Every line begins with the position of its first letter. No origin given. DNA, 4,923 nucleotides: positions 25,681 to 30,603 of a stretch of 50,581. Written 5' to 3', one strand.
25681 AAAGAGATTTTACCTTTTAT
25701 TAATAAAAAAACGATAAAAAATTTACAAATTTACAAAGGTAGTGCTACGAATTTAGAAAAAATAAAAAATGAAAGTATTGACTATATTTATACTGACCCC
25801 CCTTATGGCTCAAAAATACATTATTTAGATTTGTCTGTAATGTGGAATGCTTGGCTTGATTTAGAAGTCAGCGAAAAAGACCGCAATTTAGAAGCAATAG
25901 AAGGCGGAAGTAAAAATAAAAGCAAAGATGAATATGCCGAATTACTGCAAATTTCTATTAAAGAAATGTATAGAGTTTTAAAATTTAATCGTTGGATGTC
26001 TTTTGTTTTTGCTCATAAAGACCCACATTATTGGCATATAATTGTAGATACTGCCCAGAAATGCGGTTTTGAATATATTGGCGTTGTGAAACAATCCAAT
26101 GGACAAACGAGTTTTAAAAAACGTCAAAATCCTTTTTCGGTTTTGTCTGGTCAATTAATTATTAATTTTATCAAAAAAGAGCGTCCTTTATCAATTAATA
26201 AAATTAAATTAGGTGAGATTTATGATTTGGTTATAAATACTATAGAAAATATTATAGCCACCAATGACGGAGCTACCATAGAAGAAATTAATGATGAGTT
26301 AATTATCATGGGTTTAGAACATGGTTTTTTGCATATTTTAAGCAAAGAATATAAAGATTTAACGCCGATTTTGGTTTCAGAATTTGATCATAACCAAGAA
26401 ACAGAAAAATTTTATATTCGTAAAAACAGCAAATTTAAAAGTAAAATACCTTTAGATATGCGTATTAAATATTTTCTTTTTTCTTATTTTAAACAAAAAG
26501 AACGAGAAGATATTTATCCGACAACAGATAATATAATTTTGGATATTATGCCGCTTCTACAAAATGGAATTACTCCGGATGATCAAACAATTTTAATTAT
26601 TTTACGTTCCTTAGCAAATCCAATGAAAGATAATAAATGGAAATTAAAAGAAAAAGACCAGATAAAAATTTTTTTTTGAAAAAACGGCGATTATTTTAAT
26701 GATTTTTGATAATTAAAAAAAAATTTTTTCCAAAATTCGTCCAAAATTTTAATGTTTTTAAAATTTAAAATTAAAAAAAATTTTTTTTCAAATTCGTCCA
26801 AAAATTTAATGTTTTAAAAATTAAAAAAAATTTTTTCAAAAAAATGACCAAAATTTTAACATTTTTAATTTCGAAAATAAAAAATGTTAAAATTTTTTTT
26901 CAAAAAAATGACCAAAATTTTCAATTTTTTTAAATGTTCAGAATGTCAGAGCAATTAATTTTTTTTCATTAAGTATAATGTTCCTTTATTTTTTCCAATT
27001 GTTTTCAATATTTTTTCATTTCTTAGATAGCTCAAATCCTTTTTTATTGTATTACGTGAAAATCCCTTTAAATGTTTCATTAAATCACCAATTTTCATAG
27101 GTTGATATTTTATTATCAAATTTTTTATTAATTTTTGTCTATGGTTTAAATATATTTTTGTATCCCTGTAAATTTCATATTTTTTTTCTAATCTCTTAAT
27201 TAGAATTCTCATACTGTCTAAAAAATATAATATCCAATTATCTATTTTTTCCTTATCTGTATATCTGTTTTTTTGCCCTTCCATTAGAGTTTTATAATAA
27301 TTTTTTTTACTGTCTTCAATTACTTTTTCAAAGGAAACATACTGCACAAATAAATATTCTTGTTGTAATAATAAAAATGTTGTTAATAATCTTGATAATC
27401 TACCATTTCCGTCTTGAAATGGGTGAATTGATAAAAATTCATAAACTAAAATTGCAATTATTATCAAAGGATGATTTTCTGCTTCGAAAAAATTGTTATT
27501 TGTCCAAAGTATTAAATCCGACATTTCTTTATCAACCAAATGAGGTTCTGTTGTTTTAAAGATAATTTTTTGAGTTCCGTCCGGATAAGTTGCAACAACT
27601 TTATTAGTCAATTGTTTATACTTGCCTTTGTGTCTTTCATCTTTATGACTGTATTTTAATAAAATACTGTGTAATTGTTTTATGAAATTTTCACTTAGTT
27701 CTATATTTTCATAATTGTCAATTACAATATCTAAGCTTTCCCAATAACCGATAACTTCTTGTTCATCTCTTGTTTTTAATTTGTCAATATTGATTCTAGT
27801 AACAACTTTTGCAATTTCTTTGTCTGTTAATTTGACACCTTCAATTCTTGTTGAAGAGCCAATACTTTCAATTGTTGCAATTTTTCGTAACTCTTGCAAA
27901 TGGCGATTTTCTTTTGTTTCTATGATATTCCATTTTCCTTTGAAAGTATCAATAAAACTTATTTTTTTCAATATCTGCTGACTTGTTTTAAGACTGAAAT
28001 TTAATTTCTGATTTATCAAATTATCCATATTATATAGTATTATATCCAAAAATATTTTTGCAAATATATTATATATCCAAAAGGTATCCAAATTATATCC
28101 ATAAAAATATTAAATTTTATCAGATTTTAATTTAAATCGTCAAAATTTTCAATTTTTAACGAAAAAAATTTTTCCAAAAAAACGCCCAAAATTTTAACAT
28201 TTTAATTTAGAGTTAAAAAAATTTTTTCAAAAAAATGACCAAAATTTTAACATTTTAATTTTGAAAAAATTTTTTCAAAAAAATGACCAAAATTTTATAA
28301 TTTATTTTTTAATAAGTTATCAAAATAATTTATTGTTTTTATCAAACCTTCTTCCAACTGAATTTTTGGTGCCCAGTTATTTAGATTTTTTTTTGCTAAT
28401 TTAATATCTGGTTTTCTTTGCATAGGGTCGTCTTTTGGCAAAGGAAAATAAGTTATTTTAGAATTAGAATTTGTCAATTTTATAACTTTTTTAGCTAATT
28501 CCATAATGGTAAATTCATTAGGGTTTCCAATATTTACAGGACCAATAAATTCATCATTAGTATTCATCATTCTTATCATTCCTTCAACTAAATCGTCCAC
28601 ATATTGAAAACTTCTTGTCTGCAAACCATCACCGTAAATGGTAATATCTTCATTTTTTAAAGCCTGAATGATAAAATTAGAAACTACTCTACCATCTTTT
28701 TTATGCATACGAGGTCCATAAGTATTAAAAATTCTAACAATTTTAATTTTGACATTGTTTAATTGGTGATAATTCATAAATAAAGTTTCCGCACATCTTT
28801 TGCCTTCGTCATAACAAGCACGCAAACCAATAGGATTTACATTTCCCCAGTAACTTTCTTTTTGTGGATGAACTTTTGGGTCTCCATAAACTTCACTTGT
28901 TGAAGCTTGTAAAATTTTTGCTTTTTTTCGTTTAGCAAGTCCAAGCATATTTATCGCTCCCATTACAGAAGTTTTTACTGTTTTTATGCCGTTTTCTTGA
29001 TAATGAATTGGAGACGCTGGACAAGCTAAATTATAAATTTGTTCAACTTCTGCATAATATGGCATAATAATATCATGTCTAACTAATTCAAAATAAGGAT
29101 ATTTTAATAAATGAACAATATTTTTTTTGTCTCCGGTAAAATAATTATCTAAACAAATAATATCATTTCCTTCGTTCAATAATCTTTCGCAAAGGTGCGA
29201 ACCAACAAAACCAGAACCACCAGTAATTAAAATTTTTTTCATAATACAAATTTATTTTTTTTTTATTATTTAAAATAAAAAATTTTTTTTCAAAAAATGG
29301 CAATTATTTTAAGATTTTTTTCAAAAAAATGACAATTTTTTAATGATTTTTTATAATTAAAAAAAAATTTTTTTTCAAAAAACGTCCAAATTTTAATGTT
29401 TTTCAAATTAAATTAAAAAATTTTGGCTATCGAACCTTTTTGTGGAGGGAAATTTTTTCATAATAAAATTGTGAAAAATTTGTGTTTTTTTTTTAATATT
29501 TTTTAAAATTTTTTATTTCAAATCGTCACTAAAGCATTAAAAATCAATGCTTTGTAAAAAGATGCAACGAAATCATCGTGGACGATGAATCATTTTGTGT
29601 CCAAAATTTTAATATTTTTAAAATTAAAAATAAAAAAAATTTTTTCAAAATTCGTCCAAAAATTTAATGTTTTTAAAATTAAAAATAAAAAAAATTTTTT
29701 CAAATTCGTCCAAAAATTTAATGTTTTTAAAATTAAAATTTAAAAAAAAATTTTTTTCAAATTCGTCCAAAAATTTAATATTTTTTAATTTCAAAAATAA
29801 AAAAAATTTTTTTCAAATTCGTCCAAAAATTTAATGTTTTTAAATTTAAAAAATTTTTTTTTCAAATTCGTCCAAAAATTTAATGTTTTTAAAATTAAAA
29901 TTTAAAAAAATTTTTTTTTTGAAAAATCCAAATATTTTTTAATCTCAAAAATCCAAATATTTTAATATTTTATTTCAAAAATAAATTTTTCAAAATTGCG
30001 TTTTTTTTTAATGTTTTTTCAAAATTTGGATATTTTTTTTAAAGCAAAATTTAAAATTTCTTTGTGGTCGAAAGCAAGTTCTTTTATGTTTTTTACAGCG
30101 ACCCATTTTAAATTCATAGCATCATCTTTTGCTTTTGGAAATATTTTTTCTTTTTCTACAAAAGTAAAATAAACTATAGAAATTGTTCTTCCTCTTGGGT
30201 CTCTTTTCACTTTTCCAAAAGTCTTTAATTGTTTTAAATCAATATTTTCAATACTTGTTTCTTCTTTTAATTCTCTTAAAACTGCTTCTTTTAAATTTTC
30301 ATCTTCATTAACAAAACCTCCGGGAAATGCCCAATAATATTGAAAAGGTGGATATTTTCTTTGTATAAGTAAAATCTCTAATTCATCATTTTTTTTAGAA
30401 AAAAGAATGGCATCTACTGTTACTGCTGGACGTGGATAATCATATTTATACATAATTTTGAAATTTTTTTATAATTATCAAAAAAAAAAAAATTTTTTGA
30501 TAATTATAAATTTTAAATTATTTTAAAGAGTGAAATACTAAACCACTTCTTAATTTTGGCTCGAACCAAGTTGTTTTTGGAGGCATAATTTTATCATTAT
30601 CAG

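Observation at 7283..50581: One short repeat family fills almost every intergenic gap, with the G/C core homogenised per array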

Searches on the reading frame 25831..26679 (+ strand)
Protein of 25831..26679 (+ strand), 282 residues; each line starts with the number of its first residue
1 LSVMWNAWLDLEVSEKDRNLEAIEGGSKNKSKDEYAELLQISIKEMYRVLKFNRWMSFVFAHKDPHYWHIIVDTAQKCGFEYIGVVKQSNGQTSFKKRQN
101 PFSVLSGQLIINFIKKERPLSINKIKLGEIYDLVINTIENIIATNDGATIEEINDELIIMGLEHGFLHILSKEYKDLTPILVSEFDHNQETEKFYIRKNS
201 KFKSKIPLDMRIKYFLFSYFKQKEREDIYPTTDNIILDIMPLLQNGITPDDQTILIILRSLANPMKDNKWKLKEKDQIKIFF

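Call 34: search_protein_families(library=pfam, proteins=[window:25831-26679:+], max_evalue=0.00001)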
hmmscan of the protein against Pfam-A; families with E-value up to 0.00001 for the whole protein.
window:25831-26679:+ (282 aa): 0 families

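Call 46: search_protein_families(library=pfam, proteins=[window:25831-26679:+], max_evalue=0.01)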
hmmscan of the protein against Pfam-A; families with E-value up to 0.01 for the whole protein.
window:25831-26679:+ (282 aa): 0 families

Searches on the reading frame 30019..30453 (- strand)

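Call 32: search_protein_families(library=pfam, proteins=[window:30019-30453:-], max_evalue=0.00001)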
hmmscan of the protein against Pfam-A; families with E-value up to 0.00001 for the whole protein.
window:30019-30453:- (144 aa): 1 family
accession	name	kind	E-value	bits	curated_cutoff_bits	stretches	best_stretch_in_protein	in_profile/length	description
PF00293.34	NUDIX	-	6.8e-23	81.6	21.1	1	10-134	3-131/134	NUDIX domain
